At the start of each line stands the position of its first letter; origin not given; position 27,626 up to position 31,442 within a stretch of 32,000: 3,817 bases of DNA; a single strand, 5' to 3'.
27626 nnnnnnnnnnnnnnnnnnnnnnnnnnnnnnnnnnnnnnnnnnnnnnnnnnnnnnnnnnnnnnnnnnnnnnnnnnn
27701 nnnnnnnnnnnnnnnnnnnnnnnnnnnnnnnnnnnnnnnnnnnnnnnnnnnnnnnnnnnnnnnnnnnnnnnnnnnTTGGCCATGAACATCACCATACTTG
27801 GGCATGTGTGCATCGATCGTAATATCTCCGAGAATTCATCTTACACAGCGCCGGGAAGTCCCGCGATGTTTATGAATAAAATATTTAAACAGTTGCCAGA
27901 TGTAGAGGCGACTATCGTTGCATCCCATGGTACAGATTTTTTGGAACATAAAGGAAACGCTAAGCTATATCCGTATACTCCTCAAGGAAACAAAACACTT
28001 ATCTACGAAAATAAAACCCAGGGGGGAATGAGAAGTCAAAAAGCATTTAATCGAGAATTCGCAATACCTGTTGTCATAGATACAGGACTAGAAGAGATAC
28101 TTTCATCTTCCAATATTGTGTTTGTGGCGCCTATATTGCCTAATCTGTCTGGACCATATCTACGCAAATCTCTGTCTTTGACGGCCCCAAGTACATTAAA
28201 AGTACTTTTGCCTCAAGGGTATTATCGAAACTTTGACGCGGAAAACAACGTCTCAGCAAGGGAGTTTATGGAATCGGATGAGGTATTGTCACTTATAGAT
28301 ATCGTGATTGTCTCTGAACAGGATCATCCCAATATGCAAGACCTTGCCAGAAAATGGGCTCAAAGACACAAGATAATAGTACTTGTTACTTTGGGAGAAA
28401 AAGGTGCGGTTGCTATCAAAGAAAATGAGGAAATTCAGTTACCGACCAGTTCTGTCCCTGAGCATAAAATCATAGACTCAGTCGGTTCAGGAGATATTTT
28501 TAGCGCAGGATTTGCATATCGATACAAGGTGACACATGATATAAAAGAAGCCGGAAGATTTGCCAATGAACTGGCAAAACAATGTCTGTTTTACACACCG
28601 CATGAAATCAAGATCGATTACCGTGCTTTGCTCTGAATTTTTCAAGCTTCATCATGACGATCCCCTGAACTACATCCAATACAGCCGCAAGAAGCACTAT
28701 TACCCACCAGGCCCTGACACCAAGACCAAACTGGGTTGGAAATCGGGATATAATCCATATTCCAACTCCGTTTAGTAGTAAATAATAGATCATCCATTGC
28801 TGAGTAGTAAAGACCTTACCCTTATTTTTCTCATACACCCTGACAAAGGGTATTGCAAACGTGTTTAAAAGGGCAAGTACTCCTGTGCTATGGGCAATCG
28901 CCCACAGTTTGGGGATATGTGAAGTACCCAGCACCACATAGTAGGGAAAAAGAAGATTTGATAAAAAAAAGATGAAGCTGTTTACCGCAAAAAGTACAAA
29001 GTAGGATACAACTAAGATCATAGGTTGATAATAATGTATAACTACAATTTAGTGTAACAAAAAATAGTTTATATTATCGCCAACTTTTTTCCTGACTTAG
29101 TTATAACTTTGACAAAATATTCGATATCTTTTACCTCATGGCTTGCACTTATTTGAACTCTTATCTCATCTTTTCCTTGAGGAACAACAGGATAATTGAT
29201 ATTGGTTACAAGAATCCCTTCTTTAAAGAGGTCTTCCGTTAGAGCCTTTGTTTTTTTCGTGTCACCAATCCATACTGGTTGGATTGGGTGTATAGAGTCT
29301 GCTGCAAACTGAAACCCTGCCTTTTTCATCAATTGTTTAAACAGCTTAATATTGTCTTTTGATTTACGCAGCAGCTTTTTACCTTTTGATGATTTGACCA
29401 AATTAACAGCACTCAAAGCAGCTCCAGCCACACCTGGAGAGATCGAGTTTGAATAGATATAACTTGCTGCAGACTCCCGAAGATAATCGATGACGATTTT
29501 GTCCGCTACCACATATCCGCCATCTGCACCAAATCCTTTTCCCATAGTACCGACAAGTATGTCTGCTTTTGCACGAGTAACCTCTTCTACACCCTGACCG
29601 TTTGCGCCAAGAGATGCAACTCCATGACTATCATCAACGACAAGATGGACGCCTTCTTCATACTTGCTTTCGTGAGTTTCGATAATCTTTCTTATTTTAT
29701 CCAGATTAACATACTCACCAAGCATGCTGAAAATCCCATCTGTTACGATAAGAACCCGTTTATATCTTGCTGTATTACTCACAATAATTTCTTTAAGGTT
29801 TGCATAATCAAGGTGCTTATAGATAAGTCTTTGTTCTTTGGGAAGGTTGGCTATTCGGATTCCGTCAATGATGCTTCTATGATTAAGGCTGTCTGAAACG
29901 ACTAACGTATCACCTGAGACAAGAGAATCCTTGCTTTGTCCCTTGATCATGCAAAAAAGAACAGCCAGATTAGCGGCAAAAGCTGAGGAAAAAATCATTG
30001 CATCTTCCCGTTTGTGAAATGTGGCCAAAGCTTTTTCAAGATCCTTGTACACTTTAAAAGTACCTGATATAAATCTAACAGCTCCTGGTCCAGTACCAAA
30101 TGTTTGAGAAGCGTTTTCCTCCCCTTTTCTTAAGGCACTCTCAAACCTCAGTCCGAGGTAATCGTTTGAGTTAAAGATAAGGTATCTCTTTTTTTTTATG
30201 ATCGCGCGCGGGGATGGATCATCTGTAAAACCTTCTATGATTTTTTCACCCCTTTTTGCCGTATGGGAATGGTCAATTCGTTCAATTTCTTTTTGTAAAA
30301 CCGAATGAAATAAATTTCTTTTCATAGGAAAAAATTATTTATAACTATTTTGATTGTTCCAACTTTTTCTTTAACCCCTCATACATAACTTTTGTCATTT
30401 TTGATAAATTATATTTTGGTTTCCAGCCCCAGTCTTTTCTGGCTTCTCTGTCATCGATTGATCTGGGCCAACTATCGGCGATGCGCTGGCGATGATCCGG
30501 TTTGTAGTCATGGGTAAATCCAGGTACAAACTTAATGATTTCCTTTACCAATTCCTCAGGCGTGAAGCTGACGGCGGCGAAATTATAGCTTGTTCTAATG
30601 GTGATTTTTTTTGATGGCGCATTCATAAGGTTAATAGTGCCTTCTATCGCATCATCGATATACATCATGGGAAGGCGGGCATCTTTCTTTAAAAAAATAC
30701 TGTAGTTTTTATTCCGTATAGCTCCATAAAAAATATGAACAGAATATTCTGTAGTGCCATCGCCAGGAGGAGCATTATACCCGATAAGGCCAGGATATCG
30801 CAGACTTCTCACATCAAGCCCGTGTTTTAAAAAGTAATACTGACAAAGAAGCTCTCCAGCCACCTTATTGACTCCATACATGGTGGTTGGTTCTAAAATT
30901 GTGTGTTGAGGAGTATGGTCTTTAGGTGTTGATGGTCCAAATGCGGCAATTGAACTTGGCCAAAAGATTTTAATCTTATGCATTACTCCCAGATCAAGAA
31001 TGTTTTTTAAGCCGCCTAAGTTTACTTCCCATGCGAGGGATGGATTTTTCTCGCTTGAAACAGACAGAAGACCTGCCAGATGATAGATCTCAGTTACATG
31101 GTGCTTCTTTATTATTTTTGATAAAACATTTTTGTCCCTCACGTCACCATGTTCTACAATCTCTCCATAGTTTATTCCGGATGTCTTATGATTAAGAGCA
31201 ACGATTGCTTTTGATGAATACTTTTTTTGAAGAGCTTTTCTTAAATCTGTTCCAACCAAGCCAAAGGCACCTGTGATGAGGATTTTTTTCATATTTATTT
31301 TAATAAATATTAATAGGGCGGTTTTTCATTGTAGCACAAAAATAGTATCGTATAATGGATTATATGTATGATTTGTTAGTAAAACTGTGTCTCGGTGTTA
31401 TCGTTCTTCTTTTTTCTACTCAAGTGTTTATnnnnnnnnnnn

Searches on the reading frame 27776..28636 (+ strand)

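Call 11: search_protein_families(library=ncbifam, proteins=[window:27776-28636:+], max_evalue=0.001)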
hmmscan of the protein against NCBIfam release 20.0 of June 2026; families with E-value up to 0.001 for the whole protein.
window:27776-28636:+ (286 aa): 15 families
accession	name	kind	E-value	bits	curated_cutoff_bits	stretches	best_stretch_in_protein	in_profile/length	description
TIGR02152.1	D_ribokin_bact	equivalog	1.5e-10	41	299.65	1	181-267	194-277/298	ribokinase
TIGR03168.1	1-PFK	subfamily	1.5e-09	37.2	216.4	1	183-270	197-281/305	hexose kinase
TIGR03828.1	pfkB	equivalog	5e-09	35.6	292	1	181-269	195-280/305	1-phosphofructokinase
NF053626.1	RibKinHalex1628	equivalog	1.9e-08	34.2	330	1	152-264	158-266/293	ATP-dependent ribose-1-phosphate kinase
NF041164.1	NucKinThplmales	equivalog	2.3e-08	33.6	450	1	175-269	175-270/295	nucleoside kinase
NF041332.1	KDG_KDGal_kin_Halo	equivalog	3.3e-08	33.3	440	1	160-264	178-285/320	bifunctional 2-dehydro-3-deoxygluconokinase/2-dehydro-3-deoxygalactonokinase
TIGR04382.1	myo_inos_iolC_N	equivalog_domain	6.8e-08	32.1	300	1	169-267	184-286/309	5-dehydro-2-deoxygluconokinase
NF007321.0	PRK09813.1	equivalog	1e-07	31.7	247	1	170-267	156-251/261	fructoselysine 6-kinase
NF006957.1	PRK09434.1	equivalog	6.8e-06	25.8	450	1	178-264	192-274/302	fructokinase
NF041134.1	R1P_kin_Thcocales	equivalog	1.3e-05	24.8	500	1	168-267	162-259/291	ADP-dependent ribose-1-phosphate kinase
NF008353.0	PRK11142.1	equivalog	2.9e-05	23.7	341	1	183-267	199-280/307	ribokinase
TIGR02198.1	rfaE_dom_I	equivalog_domain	0.00012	21.4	345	1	190-267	217-293/315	D-glycero-beta-D-manno-heptose-7-phosphate kinase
NF007068.0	PRK09513.1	equivalog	0.00045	19.5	432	1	191-267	209-282/312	1-phosphofructokinase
NF052444.1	DhDoxglucKinKdgK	equivalog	0.00067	19.1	400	1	190-273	212-292/303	2-dehydro-3-deoxygluconokinase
NF041633.1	trifunc_aldol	exception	0.0008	17.9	700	0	229-272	510-551/580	KHG/KDPG aldolase/sugar kinase fusion protein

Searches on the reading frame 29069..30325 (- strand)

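Call 11: search_protein_families(library=ncbifam, proteins=[window:29069-30325:-], max_evalue=0.001)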
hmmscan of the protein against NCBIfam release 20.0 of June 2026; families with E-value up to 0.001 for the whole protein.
window:29069-30325:- (418 aa): 12 families
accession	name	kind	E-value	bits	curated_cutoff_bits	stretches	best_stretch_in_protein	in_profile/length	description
NF005394.0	PRK06939.1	equivalog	1.2e-96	323.8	460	1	6-418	5-397/397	glycine C-acetyltransferase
TIGR00858.1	bioF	equivalog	2e-91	306.5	426.45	1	36-408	11-364/365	8-amino-7-oxononanoate synthase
TIGR01825.1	gly_Cac_T_rel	subfamily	8e-85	284.8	535.4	1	12-418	3-385/385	BioF/Kbl family PLP-dependent acyltransferase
TIGR01822.1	2am3keto_CoA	equivalog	2.8e-84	283.3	493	1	8-418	3-393/393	glycine C-acetyltransferase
TIGR01821.1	5aminolev_synth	equivalog_domain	3.7e-70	236.8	338.55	1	8-416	5-398/402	5-aminolevulinate synthase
NF047600.1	SerpalmtaseCFB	equivalog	5.4e-69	232.8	640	1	39-417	36-394/395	serine palmitoyltransferase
NF047599.1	SerpalmtaseBetaP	equivalog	2.7e-63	214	500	1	39-415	36-393/394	serine palmitoyltransferase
NF047603.1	SerpalmtaseAlphaP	equivalog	8.4e-45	153.1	670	1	40-418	39-399/399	serine palmitoyltransferase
NF005697.0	PRK07505.1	subfamily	1.1e-43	149.4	342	1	44-413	46-400/405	hypothetical protein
NF005526.0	PRK07179.1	equivalog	3.7e-30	104.8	428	1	23-411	40-395/407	alpha-hydroxyketone-type quorum-sensing autoinducer synthase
NF004608.1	PRK05937.1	equivalog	9.9e-21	73.9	399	1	79-414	42-348/366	8-amino-7-oxononanoate synthase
NF002877.0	PRK03317.1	equivalog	9.7e-05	21.3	409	1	203-379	179-343/374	histidinol-phosphate transaminase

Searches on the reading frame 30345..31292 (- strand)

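Call 11: search_protein_families(library=ncbifam, proteins=[window:30345-31292:-], max_evalue=0.001)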
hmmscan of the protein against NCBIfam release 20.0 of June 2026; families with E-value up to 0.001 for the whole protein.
window:30345-31292:- (315 aa): 17 families
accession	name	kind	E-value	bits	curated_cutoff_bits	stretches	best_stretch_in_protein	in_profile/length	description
NF043036.1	ErythonDh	equivalog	7.3e-29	101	325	1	3-298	2-311/321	D-erythronate dehydrogenase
TIGR02197.1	heptose_epim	equivalog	1.1e-14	54.3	274.6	1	4-226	1-233/316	ADP-glyceromanno-heptose 6-epimerase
TIGR01179.1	galE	equivalog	2.9e-14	52.6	262.3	1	3-171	1-178/332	UDP-glucose 4-epimerase GalE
NF041293.1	G6PDh_Azf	equivalog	1.1e-10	41.3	400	1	3-177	4-189/252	NAD-dependent glucose-6-phosphate dehydrogenase Azf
TIGR01214.1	rmlD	equivalog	1.2e-09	37.6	224.05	1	3-154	1-139/285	dTDP-4-dehydrorhamnose reductase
TIGR04180.1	EDH_00030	hypoth_equivalog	9.7e-09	34.7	475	1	4-164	1-170/297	NAD-dependent 4,6-dehydratase LegB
NF047922.1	GDPFucSynFcl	equivalog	1e-08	35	500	1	131-306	125-300/308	GDP-L-fucose synthase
TIGR02622.1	CDP_4_6_dhtase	equivalog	1e-08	34.7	278.45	1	2-309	5-332/352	CDP-glucose 4,6-dehydratase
TIGR01181.1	dTDP_gluc_dehyt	equivalog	1.6e-08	34.1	365.1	1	3-298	1-302/321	dTDP-glucose 4,6-dehydratase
TIGR03466.1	HpnA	hypoth_equivalog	8e-08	31.5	367.65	1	3-143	2-142/327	hopanoid-associated sugar epimerase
NF007956.0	PRK10675.1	subfamily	1.2e-06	27.9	394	1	30-148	40-158/338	UDP-glucose 4-epimerase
TIGR01472.1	gmd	equivalog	5.9e-06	25.7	415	1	45-148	57-164/342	GDP-mannose 4,6-dehydratase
NF047837.1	UDPAcbARedWbcJ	equivalog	9.9e-06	24.7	500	0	134-228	98-189/372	UDP-2-acetamido-2,6-beta-L-arabino-hexul-4-ose reductase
TIGR01746.1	Thioester-redct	subfamily_domain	1.2e-05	24.7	213.35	0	89-232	110-255/371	thioester reductase domain-containing protein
NF008360.0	PRK11150.1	equivalog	3.4e-05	23.2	452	1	4-145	2-146/310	ADP-glyceromanno-heptose 6-epimerase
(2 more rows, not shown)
